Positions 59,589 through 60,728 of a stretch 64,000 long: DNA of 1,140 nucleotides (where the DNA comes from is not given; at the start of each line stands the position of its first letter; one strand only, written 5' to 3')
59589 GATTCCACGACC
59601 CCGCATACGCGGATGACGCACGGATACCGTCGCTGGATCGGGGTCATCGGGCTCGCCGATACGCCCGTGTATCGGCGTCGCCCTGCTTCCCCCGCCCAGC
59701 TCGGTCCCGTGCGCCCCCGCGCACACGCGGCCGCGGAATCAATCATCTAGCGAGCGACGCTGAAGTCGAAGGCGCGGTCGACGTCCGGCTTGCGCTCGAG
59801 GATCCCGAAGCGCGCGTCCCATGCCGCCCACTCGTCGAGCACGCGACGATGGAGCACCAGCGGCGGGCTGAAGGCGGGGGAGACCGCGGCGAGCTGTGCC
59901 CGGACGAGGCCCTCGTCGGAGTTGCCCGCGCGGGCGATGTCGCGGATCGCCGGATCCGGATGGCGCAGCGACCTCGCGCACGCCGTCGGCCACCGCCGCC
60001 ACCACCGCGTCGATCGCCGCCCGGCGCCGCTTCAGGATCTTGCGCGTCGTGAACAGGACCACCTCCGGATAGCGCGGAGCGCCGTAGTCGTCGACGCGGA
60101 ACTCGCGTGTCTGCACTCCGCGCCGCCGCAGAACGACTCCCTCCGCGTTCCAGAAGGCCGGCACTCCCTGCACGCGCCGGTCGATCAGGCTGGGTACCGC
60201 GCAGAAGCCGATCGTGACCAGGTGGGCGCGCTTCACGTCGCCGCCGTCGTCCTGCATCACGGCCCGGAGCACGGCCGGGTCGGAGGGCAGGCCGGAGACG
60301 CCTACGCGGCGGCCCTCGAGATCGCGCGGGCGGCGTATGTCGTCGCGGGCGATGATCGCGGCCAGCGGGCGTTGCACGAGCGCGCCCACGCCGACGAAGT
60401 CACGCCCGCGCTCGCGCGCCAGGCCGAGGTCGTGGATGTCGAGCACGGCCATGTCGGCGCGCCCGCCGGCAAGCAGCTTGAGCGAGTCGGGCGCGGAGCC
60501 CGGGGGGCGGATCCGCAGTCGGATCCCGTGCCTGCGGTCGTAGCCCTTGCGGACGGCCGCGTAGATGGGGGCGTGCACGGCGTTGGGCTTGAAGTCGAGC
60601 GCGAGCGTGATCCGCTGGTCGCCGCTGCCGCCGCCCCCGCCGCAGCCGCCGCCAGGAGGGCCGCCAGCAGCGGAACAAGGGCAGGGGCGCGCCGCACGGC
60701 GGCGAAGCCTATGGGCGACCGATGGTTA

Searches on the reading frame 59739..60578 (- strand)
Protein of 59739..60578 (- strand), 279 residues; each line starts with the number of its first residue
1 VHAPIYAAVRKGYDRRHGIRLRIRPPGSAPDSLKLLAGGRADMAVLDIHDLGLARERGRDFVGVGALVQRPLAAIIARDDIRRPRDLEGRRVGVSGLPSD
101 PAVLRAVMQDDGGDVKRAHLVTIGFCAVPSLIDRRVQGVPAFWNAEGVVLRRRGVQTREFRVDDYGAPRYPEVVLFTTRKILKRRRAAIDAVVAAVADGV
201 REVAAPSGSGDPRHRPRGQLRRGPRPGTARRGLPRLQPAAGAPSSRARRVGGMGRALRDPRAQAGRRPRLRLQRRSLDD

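Call 9: search_protein_families(library=pfam, proteins=[window:59739-60578:-], max_evalue=0.01)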
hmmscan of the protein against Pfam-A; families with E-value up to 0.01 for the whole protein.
window:59739-60578:- (279 aa): 2 families
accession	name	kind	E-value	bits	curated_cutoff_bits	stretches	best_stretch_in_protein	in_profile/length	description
PF09084.16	NMT1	-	7.3e-45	153.9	20.5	1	2-204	4-210/216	NMT1/THI5 like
PF13379.11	NMT1_2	-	0.0002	21.7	24.7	0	2-59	18-74/252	NMT1-like family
